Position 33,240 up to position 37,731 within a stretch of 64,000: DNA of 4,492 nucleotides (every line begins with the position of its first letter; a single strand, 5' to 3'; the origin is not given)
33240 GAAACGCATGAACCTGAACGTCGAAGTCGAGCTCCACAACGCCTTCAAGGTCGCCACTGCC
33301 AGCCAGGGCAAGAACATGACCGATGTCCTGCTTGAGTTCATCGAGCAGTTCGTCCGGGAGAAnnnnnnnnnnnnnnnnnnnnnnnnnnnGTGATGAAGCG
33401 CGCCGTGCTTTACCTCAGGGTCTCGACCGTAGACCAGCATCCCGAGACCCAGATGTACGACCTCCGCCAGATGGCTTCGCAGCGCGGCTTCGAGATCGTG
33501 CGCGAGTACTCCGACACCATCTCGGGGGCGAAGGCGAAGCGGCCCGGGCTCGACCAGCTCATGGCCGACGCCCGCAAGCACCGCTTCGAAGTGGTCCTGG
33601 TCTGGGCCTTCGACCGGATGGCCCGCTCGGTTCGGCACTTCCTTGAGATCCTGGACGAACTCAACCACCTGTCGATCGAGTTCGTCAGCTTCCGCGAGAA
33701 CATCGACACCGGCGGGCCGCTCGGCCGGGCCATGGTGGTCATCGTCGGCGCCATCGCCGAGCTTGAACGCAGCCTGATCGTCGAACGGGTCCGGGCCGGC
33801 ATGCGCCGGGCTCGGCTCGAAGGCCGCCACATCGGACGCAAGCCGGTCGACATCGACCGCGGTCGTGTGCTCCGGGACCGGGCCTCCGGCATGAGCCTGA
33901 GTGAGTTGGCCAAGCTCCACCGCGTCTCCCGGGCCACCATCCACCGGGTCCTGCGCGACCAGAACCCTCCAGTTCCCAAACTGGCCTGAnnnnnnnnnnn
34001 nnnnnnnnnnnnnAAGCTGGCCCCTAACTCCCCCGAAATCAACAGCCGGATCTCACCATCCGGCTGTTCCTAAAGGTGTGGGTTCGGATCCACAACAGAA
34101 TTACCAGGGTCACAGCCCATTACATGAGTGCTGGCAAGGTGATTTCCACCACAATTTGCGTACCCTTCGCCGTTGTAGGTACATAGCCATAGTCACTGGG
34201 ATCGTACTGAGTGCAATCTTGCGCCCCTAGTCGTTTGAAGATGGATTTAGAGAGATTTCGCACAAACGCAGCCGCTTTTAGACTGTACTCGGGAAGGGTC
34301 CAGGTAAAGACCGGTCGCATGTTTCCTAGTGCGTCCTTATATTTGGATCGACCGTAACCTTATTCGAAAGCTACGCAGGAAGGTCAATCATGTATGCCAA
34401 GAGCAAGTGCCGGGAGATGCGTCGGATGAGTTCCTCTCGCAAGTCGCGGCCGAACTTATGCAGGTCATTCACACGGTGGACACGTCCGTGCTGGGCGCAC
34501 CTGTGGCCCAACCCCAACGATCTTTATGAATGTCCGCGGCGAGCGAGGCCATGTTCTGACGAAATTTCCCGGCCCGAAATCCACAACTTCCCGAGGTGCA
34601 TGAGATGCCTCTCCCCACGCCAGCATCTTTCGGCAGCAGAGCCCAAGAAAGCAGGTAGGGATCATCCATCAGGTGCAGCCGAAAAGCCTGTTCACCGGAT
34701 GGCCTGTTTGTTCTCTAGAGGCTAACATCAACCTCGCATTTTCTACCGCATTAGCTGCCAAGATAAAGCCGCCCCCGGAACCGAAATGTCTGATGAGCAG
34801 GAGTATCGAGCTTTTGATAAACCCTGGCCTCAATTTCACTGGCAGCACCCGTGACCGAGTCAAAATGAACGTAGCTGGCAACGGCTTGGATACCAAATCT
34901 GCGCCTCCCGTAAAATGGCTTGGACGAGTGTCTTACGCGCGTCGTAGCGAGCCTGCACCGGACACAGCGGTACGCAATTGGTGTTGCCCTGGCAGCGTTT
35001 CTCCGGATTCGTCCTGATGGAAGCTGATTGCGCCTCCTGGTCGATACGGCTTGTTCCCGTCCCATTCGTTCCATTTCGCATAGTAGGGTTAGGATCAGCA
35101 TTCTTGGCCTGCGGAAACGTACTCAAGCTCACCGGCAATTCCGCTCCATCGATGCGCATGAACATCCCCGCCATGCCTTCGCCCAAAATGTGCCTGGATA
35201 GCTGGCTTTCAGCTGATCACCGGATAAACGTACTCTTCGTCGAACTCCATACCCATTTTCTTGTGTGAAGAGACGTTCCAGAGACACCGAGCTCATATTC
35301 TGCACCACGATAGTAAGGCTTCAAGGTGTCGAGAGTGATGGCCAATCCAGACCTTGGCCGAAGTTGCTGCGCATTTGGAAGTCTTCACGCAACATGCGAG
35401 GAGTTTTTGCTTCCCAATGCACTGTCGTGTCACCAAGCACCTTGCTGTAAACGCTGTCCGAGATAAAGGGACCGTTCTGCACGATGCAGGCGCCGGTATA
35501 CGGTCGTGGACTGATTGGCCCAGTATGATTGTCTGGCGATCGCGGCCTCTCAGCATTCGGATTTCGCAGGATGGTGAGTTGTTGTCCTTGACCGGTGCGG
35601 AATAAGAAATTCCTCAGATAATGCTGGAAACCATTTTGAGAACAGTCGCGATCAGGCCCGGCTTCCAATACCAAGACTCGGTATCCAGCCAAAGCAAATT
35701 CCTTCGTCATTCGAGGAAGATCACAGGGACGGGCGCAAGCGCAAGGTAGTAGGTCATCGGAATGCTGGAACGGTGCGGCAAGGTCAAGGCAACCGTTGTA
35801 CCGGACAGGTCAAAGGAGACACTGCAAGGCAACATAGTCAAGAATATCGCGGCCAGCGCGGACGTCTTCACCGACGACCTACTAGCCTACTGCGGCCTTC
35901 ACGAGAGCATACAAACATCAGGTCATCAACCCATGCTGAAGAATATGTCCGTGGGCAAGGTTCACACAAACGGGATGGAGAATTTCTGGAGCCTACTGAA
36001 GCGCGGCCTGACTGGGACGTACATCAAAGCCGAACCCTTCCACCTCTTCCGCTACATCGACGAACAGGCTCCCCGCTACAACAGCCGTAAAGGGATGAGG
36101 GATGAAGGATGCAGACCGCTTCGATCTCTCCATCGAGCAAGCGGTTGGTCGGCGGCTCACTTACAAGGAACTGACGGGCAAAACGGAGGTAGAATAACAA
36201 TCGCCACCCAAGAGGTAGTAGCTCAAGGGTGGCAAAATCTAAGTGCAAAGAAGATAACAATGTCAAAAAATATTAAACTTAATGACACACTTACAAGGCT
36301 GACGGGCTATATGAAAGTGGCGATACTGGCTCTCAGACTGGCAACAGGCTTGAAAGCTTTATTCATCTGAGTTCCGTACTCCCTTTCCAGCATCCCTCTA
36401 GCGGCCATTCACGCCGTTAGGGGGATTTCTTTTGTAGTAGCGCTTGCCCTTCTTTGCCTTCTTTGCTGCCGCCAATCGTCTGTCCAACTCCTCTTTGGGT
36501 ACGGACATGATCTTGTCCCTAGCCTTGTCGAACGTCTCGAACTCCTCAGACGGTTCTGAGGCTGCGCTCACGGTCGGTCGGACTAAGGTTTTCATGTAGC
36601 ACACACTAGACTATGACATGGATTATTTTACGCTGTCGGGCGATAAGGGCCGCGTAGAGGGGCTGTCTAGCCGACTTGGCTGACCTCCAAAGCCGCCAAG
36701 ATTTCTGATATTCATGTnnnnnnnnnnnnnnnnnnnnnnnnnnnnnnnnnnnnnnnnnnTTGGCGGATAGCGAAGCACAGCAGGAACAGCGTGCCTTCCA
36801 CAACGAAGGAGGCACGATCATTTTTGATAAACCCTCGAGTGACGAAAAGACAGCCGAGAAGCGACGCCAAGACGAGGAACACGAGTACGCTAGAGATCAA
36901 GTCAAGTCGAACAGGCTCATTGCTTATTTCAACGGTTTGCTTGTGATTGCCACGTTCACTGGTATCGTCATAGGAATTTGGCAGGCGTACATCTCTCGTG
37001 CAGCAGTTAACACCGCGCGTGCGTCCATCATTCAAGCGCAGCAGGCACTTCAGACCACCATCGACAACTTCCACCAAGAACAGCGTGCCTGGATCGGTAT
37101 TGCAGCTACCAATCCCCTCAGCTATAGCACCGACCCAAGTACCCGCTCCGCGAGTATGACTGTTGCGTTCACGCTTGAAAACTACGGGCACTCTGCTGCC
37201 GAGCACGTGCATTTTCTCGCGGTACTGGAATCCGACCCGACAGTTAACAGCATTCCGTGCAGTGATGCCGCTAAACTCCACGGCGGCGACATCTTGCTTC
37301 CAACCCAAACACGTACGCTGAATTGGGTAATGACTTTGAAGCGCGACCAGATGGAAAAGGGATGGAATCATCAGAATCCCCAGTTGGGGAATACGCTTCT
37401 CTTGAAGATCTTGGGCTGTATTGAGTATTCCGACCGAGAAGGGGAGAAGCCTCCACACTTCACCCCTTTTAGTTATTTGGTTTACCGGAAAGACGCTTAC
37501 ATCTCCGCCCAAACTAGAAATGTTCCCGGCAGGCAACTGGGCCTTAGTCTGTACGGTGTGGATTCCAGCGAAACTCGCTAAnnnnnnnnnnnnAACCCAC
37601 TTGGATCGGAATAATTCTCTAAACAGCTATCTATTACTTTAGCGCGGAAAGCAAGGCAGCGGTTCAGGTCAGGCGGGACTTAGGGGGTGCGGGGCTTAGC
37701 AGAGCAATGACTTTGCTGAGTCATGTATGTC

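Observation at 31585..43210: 2.5-kb near-identical inverted repeats, each encoding an HTH, an RHH protein and a serine recombinase, bracket a 6.6-kb lower-GC segment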

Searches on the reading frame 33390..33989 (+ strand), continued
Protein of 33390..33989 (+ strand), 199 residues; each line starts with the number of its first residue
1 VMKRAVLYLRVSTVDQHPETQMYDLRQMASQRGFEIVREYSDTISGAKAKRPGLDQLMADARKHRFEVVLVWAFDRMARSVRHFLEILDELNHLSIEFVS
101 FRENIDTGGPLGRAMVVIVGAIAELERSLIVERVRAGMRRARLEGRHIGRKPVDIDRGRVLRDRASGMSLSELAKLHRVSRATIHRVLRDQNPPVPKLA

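Call 86: find_related_loci(query=window:33390-33986:+, collection=viral_contigs, flank=10000)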
Query window:33390-33986:+ (199 aa) in viral_contigs; peptide patterns used: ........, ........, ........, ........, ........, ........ (x = any residue, [..] = any of these).
5 stretches matched a pattern; 1 encode a relative of the query (tblastn E <= 1e-3); 1 distinct loci.
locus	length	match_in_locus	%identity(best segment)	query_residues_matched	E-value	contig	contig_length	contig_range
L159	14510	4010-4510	42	1-166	2e-36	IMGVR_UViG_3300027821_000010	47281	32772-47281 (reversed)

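Call 87: search_dna_similar(query=window:33390-33986:+, collection=plasmids, mode=protein, max_rows=12)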
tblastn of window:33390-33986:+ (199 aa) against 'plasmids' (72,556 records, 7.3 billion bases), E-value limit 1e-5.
The search stops at 5000 records and this limit was reached: more records match than are counted here, and every count below describes the 5000 best-scoring records only.
Records with a match: at least 5000; places in all: 9036; records where one place covers at least 80% of the query: 4678.
Best place of each record, by identity: <60% 5000.
By first word of the organism name: Klebsiella 1073; Staphylococcus 652; Escherichia 636; Enterobacter 519; Enterococcus 262; Citrobacter 228; Pseudomonas 196; Xanthomonas 147; Salmonella 123; Aeromonas 91; and 202 more.
By predicted mobility (MOB-suite, as given by PLSDB): conjugative 2002; non-mobilizable 1668; mobilizable 1330.
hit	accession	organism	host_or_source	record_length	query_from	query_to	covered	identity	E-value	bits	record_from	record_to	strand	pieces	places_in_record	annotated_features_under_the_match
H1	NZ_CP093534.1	Shinella zoogloeoides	-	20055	5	199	98%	44.1%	2e-41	155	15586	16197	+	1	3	recombinase family protein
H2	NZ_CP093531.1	Shinella zoogloeoides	-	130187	5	199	98%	44.1%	2e-41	155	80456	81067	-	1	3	recombinase family protein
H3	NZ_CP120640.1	Rhizobium sp. 32-5/1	Vicia cracca,cell cilture,root nodule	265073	1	153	77%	51.3%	4e-42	157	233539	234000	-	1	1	recombinase family protein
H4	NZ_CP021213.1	Sinorhizobium meliloti RU11/001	-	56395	5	150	73%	53.7%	2e-42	158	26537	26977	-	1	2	recombinase family protein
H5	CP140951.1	Sinorhizobium meliloti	Medicago lupulina,whole organism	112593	5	150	73%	53.7%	2e-42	158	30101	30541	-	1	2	recombinase family protein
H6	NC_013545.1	Sinorhizobium meliloti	isolated from an indigenous ...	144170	5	150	73%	53.7%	2e-42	158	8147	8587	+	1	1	recombinase family protein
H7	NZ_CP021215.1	Sinorhizobium meliloti RU11/001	-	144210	5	150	73%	53.7%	2e-42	158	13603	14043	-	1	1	recombinase family protein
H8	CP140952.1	Sinorhizobium meliloti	Medicago lupulina,whole organism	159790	5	150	73%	53.7%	2e-42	158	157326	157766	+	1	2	recombinase family protein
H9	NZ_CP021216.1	Sinorhizobium meliloti RU11/001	-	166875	5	150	73%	53.7%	2e-42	158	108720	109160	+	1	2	recombinase family protein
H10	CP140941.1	Sinorhizobium meliloti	Medicago lupulina,whole organism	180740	5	150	73%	53.7%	2e-42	158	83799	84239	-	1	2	recombinase family protein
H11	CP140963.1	Sinorhizobium meliloti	Medicago lupulina,whole organism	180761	5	150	73%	53.7%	2e-42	158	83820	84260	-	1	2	recombinase family protein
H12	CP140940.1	Sinorhizobium meliloti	Medicago lupulina,whole organism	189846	5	150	73%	53.7%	2e-42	158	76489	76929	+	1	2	recombinase family protein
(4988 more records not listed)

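Call 89: search_protein_families(library=pfam, proteins=[L010:7394-8536:-, L010:8586-9485:-, L042:6315-7640:-, L042:19115-20089:+, L050:3458-4414:-, L050:2967-3476:-], max_evalue=0.001)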
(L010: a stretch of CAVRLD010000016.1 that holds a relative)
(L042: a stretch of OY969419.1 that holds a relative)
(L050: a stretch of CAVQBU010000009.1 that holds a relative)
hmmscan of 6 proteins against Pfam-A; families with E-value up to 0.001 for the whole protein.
L010:7394-8536:- (380 aa): 2 families
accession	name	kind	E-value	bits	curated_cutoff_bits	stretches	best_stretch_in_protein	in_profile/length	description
PF04986.18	Y2_Tnp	-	3.9e-39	135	20.9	1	167-315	38-181/183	Putative transposase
PF00301.25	Rubredoxin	-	0.00019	21.8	23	1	338-356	23-43/47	Rubredoxin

L010:8586-9485:- (299 aa): 3 families
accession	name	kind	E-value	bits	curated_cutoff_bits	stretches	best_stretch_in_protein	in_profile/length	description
PF00589.27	Phage_integrase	-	1e-38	133.2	27.1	1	111-276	3-170/172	Phage integrase family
PF13495.12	Phage_int_SAM_4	-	1.1e-19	71.1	27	1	12-94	1-84/85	Phage integrase, N-terminal SAM-like domain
PF02899.23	Phage_int_SAM_1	-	9.4e-08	32.7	22.3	1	18-85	6-76/83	Phage integrase, N-terminal SAM-like domain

L042:6315-7640:- (441 aa): 3 families
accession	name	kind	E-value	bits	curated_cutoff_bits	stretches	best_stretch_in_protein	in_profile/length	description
PF00589.27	Phage_integrase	-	2.5e-38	132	27.1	1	103-270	3-171/172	Phage integrase family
PF13495.12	Phage_int_SAM_4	-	2.8e-21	76.2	27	1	4-85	1-83/85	Phage integrase, N-terminal SAM-like domain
PF02899.23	Phage_int_SAM_1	-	1.1e-07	32.5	22.3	1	13-77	9-76/83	Phage integrase, N-terminal SAM-like domain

L042:19115-20089:+ (324 aa): 1 family
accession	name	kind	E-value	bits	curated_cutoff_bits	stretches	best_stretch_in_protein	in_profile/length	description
PF00589.27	Phage_integrase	-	3.3e-23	82.8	27.1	1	135-304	2-166/172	Phage integrase family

L050:3458-4414:- (318 aa): 0 families

L050:2967-3476:- (169 aa): 1 family
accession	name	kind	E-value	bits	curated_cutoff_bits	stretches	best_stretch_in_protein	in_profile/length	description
PF00589.27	Phage_integrase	-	2.5e-12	47.4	27.1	1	19-132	58-168/172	Phage integrase family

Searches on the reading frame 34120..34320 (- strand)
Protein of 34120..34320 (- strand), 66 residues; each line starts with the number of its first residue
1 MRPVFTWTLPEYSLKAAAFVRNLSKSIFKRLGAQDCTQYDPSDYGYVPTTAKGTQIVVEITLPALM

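Call 57: search_protein_families(library=pfam, proteins=[window:34120-34320:-], max_evalue=5)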
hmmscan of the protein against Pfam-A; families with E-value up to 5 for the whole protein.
window:34120-34320:- (66 aa): 0 families

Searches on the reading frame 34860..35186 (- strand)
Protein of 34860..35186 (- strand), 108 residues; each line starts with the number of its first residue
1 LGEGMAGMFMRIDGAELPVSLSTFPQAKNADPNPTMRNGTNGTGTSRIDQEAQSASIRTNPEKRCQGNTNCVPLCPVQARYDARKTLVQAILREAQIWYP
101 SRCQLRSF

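Call 12: search_protein_families(library=pfam, proteins=[window:34860-35186:-], max_evalue=0.01)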
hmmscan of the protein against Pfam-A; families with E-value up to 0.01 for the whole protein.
window:34860-35186:- (108 aa): 0 families

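Call 57: search_protein_families(library=pfam, proteins=[window:34860-35186:-], max_evalue=5)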
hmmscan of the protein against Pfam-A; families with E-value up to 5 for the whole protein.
window:34860-35186:- (108 aa): 1 family
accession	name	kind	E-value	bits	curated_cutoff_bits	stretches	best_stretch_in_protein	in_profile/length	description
PF12838.12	Fer4_7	-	0.027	15.4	27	1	55-79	29-52/52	4Fe-4S dicluster domain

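Call 59: search_solved_structures(query=window:34860-35186:-, max_evalue=1)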
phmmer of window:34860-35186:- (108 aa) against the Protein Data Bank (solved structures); distinct sequences matched with E-value up to 1: 10.
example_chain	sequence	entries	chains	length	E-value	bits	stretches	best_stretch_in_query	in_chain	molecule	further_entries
8k6j_A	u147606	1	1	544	0.019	18.5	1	62-90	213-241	Fructose dehydrogenase (H1147A) large subunit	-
8k6k_A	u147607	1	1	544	0.019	18.4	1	62-90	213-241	Fructose dehydrogenase (N1146A) large subunit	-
8xcm_A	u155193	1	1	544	0.019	18.4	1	62-90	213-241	Fructose dehydrogenase large subunit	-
7w2j_A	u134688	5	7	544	0.019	18.4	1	62-90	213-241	Fructose dehydrogenase large subunit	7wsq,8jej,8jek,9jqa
8xcn_A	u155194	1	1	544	0.019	18.4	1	62-90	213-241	Fructose dehydrogenase large subunit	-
8hdd_A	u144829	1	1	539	0.057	16.9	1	63-83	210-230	Glucose dehydrogenase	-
6a2u_B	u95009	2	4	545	0.058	16.9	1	63-83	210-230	Glucose dehydrogenase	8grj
8zkp_F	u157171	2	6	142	0.88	13.1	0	10-54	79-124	Siderophore export accessory protein MmpS5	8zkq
9rgb_A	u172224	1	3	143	0.89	13.1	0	10-54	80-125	Siderophore export accessory protein MmpS5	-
1h98_A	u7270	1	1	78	0.96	13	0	61-83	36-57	FERREDOXIN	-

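Call 60: search_protein_families(library=ncbifam, proteins=[window:34860-35186:-], max_evalue=0.01)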
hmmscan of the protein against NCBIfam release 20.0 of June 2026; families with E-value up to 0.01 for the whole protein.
window:34860-35186:- (108 aa): 1 family
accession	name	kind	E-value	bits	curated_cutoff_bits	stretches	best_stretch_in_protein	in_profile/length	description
NF003475.0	PRK05113.1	equivalog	0.0072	16.2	203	1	49-90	99-140/190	electron transport complex subunit RsxB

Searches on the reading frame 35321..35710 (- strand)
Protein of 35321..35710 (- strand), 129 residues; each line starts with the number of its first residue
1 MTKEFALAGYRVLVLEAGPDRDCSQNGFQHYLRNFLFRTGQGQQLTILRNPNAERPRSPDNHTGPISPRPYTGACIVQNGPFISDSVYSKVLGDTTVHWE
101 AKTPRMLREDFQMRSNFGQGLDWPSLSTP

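Call 12: search_protein_families(library=pfam, proteins=[window:35321-35710:-], max_evalue=0.01)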
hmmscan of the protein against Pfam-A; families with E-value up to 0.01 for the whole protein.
window:35321-35710:- (129 aa): 0 families

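Call 57: search_protein_families(library=pfam, proteins=[window:35321-35710:-], max_evalue=5)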
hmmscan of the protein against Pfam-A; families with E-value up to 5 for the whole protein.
window:35321-35710:- (129 aa): 0 families

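Call 58: search_solved_structures(query=window:35321-35710:-, max_evalue=1)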
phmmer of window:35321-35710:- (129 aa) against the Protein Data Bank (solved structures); distinct sequences matched with E-value up to 1: 8.
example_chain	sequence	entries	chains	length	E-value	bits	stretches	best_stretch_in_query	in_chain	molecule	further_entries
8hdd_A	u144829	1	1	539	3.2e-07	33.6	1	5-124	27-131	Glucose dehydrogenase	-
6a2u_B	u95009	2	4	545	3.3e-07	33.6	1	5-124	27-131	Glucose dehydrogenase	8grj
8xcn_A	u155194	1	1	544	0.0007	22.8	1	8-123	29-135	Fructose dehydrogenase large subunit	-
7w2j_A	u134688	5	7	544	0.0007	22.8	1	8-123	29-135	Fructose dehydrogenase large subunit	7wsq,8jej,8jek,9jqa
8k6k_A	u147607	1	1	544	0.0007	22.8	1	8-123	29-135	Fructose dehydrogenase (N1146A) large subunit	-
8xcm_A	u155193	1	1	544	0.0007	22.8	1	8-123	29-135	Fructose dehydrogenase large subunit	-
8k6j_A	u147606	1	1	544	0.0007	22.8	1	8-123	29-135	Fructose dehydrogenase (H1147A) large subunit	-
9ik8_E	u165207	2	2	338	0.3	14.3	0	28-68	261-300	scFv16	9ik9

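Call 60: search_protein_families(library=ncbifam, proteins=[window:35321-35710:-], max_evalue=0.01)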
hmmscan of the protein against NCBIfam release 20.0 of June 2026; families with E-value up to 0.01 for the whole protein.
window:35321-35710:- (129 aa): 0 families

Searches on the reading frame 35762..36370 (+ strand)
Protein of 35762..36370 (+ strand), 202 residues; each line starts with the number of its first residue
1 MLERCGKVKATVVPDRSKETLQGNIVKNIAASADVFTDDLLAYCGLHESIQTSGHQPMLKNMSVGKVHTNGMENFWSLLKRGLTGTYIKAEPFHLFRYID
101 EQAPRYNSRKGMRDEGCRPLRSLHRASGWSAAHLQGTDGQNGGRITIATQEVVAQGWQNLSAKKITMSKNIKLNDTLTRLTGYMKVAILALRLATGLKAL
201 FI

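Call 12: search_protein_families(library=pfam, proteins=[window:35762-36370:+], max_evalue=0.01)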
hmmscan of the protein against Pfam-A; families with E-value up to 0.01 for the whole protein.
window:35762-36370:+ (202 aa): 1 family
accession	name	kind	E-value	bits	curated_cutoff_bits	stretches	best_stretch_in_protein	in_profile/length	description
PF12762.13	DDE_Tnp_IS1595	-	3.4e-19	69.8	27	1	1-107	43-153/153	ISXO2-like transposase domain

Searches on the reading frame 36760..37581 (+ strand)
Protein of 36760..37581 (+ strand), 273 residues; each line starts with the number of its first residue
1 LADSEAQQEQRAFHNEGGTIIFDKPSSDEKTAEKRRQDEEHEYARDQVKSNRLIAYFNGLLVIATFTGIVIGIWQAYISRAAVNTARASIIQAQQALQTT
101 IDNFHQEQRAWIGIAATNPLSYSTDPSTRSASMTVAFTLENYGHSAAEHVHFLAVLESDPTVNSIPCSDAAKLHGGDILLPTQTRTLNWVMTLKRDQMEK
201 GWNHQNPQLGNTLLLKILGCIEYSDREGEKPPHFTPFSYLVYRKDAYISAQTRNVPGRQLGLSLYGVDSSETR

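Call 12: search_protein_families(library=pfam, proteins=[window:36760-37581:+], max_evalue=0.01)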
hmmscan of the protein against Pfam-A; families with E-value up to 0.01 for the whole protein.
window:36760-37581:+ (273 aa): 0 families

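Call 13: search_protein_families(library=phrogs, proteins=[window:36760-37581:+], max_evalue=0.01)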
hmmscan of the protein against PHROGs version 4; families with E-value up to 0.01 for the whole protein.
window:36760-37581:+ (273 aa): 1 family
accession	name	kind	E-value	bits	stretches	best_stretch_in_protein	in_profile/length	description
phrog_27437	-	unknown function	0.0075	17.5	0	60-129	19-88/140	-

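Call 60: search_protein_families(library=ncbifam, proteins=[window:36760-37581:+], max_evalue=0.01)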
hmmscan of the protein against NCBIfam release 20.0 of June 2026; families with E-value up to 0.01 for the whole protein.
window:36760-37581:+ (273 aa): 0 families

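Call 69: search_protein_families(library=padloc, proteins=[window:36760-37581:+], max_evalue=0.001)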
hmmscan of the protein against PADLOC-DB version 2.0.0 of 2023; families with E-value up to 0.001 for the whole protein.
window:36760-37581:+ (273 aa): 0 families
